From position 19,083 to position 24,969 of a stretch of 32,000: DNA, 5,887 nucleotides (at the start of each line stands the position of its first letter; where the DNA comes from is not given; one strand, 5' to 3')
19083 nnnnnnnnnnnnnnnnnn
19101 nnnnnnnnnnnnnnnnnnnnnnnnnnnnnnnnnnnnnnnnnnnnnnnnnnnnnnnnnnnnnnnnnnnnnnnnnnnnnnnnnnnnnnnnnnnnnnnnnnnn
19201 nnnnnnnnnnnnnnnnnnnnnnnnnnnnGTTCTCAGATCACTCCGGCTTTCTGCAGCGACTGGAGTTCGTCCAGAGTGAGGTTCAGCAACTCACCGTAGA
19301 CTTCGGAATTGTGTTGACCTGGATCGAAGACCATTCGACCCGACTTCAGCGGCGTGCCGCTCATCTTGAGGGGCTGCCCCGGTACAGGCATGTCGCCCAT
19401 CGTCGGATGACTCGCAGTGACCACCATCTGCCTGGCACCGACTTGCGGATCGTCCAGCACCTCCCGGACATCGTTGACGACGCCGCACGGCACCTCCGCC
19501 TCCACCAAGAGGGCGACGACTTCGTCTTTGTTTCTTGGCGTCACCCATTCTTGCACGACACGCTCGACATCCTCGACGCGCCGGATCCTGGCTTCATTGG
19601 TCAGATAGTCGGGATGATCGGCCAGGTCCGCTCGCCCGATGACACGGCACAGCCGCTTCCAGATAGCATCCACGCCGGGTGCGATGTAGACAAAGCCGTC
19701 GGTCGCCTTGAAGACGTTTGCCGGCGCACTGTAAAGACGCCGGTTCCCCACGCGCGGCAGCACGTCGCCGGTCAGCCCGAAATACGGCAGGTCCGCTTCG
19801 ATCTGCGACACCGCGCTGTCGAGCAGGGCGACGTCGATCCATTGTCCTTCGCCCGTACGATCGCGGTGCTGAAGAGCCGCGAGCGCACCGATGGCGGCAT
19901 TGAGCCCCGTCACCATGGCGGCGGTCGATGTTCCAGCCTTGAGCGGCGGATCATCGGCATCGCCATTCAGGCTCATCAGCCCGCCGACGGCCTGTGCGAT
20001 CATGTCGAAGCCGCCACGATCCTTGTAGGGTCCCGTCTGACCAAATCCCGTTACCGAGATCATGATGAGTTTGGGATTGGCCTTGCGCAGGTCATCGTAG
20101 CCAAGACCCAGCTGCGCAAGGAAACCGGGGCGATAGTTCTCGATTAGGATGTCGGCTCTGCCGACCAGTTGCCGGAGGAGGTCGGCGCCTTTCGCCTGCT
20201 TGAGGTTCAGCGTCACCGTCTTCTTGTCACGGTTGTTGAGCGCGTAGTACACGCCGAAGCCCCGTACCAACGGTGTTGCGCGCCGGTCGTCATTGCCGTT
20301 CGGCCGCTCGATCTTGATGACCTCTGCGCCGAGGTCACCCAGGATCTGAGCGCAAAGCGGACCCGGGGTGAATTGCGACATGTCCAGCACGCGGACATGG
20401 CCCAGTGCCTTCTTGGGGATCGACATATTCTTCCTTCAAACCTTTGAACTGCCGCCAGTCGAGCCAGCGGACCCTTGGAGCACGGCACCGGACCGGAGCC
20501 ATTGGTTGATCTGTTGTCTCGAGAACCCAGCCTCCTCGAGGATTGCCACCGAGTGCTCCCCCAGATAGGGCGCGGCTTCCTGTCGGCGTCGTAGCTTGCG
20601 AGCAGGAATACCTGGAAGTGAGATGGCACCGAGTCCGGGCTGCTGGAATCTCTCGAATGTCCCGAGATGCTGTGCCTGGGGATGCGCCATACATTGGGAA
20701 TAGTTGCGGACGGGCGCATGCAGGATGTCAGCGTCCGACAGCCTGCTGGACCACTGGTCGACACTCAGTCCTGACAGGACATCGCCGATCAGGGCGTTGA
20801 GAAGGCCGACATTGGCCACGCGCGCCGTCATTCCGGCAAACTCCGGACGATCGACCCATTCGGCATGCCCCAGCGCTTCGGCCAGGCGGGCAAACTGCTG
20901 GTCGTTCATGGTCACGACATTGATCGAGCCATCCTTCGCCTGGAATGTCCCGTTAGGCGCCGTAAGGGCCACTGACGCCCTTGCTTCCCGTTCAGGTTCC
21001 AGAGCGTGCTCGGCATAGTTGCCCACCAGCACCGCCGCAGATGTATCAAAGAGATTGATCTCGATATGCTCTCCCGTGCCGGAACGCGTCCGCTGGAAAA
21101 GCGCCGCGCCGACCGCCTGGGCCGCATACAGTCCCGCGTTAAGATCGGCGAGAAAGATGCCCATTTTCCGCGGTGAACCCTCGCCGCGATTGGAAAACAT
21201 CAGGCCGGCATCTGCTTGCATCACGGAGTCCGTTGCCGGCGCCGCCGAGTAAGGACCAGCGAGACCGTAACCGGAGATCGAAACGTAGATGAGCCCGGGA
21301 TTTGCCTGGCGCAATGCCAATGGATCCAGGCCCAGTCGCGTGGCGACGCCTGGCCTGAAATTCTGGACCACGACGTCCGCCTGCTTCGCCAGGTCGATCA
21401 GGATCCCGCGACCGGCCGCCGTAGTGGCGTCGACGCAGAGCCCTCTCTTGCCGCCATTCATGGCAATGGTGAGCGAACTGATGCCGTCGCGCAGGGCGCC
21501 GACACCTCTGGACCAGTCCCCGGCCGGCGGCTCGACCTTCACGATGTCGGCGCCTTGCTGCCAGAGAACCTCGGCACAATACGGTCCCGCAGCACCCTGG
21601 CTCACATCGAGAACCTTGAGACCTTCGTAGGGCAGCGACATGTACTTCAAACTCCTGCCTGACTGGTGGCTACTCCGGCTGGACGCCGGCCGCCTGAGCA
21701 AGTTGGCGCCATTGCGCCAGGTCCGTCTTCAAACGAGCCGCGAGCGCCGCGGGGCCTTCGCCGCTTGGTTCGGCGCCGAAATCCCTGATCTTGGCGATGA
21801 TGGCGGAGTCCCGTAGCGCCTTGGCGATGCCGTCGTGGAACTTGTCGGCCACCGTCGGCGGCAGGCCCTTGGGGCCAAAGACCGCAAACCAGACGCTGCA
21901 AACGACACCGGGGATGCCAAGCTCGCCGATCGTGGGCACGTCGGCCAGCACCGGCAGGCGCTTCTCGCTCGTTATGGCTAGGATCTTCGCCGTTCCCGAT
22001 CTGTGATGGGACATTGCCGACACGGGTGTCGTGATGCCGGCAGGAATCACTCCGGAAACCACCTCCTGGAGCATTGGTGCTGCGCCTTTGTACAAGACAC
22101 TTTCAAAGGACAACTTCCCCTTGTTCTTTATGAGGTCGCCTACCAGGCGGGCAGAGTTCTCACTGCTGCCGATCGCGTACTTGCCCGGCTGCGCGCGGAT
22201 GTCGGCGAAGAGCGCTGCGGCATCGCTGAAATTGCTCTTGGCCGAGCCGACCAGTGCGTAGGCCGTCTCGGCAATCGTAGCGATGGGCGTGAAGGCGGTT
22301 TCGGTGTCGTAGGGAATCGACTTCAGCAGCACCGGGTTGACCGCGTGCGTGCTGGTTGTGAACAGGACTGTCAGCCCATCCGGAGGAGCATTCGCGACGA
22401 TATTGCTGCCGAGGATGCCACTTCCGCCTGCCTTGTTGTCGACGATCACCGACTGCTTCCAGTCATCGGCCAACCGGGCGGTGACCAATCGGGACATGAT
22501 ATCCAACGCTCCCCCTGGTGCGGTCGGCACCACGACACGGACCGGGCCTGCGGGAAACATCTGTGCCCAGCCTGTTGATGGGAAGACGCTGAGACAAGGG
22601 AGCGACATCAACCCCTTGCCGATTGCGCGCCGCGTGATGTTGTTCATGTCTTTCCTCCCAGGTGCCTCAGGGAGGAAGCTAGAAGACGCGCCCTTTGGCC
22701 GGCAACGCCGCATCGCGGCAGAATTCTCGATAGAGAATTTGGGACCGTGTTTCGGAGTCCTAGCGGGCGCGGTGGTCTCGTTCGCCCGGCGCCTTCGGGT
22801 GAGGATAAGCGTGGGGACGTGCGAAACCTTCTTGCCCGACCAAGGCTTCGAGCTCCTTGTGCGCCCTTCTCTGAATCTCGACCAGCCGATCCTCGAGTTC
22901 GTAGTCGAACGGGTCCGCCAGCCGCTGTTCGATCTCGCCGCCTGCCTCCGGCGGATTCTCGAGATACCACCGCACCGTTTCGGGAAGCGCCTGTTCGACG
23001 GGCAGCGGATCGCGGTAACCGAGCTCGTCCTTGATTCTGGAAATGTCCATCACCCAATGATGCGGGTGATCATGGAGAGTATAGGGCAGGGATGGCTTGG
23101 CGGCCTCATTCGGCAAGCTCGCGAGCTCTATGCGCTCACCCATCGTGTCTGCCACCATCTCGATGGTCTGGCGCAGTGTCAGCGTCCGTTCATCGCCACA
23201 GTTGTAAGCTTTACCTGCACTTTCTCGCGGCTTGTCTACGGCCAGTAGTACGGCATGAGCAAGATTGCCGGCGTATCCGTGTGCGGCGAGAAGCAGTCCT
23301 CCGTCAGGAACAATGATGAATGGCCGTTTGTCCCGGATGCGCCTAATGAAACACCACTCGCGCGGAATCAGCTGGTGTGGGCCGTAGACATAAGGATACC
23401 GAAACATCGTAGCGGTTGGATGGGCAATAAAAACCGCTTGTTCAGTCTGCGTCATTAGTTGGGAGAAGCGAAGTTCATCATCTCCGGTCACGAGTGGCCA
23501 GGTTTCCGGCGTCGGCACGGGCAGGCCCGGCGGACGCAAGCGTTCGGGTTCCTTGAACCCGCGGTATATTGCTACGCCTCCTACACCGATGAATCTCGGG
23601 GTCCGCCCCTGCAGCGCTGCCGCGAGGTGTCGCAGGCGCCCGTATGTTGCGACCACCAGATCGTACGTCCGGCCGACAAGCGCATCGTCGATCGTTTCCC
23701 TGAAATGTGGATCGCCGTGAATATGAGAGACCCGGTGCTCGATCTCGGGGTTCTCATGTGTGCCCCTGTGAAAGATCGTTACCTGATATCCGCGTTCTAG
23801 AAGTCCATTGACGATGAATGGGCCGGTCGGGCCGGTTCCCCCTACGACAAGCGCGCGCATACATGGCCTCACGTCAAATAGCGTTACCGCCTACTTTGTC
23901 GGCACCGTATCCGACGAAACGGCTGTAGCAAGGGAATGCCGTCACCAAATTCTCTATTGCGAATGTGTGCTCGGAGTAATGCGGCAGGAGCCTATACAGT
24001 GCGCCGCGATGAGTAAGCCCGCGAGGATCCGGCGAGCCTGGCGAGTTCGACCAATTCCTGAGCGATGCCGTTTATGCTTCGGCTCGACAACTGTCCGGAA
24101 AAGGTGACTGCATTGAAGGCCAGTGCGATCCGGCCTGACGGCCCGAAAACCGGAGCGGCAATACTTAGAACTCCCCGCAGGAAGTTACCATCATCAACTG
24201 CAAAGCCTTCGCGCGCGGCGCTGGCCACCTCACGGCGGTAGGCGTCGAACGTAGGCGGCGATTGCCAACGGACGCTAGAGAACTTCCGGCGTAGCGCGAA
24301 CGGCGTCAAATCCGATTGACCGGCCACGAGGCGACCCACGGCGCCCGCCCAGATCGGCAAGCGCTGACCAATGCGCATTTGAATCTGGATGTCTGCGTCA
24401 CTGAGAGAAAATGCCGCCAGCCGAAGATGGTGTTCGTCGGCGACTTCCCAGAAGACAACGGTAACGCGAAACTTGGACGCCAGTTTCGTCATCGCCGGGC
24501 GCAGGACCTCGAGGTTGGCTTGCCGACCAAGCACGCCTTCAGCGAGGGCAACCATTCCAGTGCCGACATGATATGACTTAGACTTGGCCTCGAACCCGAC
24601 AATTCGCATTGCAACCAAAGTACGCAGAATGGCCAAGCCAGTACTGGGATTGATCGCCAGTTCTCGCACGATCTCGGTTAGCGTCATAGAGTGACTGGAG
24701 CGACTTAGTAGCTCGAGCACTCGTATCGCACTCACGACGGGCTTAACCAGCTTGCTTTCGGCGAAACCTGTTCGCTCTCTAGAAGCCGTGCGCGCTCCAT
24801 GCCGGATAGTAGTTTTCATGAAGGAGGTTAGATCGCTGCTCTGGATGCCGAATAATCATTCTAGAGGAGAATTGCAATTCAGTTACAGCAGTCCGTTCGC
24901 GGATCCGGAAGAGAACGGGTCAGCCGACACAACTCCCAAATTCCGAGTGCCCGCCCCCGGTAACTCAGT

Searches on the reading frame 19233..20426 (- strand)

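Call 8: search_protein_families(library=padloc, proteins=[window:19233-20426:-], max_evalue=0.1)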
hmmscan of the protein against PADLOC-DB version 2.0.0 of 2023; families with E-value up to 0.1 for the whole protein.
window:19233-20426:- (397 aa): 0 families

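Call 9: search_protein_families(library=pfam, proteins=[window:19233-20426:-], max_evalue=0.01)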
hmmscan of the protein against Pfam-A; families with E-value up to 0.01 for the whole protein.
window:19233-20426:- (397 aa): 1 family
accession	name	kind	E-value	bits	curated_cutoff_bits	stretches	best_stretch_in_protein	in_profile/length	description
PF02515.22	CoA_transf_3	-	4.4e-121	404.9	23.3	1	10-365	3-358/366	CoA-transferase family III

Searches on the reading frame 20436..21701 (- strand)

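Call 8: search_protein_families(library=padloc, proteins=[window:20436-21701:-], max_evalue=0.1)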
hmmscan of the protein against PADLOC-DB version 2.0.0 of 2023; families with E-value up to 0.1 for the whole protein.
window:20436-21701:- (421 aa): 0 families

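Call 9: search_protein_families(library=pfam, proteins=[window:20436-21701:-], max_evalue=0.01)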
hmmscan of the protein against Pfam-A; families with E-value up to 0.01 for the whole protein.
window:20436-21701:- (421 aa): 1 family
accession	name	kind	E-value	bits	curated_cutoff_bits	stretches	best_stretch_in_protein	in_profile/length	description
PF02515.22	CoA_transf_3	-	5.2e-96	322.4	23.3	1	26-384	2-366/366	CoA-transferase family III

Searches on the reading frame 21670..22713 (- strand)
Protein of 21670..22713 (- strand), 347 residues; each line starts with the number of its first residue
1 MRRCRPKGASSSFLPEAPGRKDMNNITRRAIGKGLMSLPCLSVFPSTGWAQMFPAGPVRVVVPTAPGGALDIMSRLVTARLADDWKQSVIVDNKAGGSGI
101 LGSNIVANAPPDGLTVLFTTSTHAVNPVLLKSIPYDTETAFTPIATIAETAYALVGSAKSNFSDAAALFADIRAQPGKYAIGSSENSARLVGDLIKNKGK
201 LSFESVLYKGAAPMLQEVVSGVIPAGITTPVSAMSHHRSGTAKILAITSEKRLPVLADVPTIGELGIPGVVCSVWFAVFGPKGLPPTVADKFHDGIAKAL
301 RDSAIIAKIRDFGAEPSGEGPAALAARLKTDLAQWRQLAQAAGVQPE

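Call 8: search_protein_families(library=padloc, proteins=[window:21670-22713:-], max_evalue=0.1)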
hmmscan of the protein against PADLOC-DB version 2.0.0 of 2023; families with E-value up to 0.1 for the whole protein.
window:21670-22713:- (347 aa): 0 families

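Call 9: search_protein_families(library=pfam, proteins=[window:21670-22713:-], max_evalue=0.01)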
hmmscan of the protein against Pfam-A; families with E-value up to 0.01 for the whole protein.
window:21670-22713:- (347 aa): 1 family
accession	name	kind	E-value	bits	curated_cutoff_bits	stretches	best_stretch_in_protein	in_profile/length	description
PF03401.19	TctC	-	3.6e-44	151.8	27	1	75-343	3-273/274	Tripartite tricarboxylate transporter family receptor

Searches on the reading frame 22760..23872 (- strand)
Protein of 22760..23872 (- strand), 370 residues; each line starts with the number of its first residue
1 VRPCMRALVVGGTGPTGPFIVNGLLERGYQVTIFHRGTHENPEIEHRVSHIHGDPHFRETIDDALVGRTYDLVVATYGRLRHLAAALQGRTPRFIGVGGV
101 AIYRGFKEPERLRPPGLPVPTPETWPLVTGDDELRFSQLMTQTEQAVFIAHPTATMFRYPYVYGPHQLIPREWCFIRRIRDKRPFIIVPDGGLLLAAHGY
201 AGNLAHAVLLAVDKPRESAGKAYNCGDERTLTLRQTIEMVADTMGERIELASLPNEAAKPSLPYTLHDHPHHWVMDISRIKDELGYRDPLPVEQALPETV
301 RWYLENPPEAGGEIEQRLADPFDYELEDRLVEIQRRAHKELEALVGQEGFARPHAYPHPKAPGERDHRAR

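Call 8: search_protein_families(library=padloc, proteins=[window:22760-23872:-], max_evalue=0.1)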
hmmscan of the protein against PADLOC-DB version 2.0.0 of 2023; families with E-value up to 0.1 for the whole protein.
window:22760-23872:- (370 aa): 0 families

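Call 9: search_protein_families(library=pfam, proteins=[window:22760-23872:-], max_evalue=0.01)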
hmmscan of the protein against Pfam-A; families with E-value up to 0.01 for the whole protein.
window:22760-23872:- (370 aa): 4 families
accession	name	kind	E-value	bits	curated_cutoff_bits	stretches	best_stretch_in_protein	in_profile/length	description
PF01370.27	Epimerase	-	1.4e-09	38.2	20.9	2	7-76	1-71/240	NAD dependent epimerase/dehydratase family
PF16363.11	GDP_Man_Dehyd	-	2e-05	24.7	27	0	8-57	1-48/332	GDP-mannose 4,6 dehydratase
PF13460.12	NAD_binding_10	-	2.2e-05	24.8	27.2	1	11-98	1-97/184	NAD(P)H-binding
PF05368.20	NmrA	-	0.00015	21.9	27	0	8-45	6-43/298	NmrA-like family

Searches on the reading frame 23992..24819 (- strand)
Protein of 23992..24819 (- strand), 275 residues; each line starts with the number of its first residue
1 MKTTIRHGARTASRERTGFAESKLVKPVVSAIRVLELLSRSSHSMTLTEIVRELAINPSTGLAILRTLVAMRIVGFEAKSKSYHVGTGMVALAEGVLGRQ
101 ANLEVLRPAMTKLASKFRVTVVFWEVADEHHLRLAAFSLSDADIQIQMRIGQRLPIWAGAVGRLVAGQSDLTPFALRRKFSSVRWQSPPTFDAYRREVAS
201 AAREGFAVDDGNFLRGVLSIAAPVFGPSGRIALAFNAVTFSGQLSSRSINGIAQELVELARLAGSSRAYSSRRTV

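Call 10: search_protein_families(library=padloc, proteins=[window:23992-24819:-], max_evalue=0.1)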
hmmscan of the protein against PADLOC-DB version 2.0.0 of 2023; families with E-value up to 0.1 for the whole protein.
window:23992-24819:- (275 aa): 1 family
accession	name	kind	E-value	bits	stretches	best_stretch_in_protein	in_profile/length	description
PDLC01857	CARF3--CARF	-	0.01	13.5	1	34-100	133-200/201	-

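Call 11: search_protein_families(library=pfam, proteins=[window:23992-24819:-], max_evalue=0.1)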
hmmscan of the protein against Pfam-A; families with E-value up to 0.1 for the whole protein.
window:23992-24819:- (275 aa): 4 families
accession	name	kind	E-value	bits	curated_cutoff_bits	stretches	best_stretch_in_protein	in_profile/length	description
PF01614.24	IclR_C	-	3.2e-12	46.8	24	1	103-261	10-170/174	Bacterial transcriptional regulator IclR C-terminal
PF09339.16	HTH_IclR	-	4.3e-06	26.8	22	1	31-74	5-48/52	IclR helix-turn-helix domain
PF08100.18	Dimerisation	-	0.00046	20.4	25.6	1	18-81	15-79/93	O-methyltransferase dimerisation domain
PF01022.26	HTH_5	-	0.018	15.4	22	1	32-74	5-45/47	Bacterial regulatory protein, arsR family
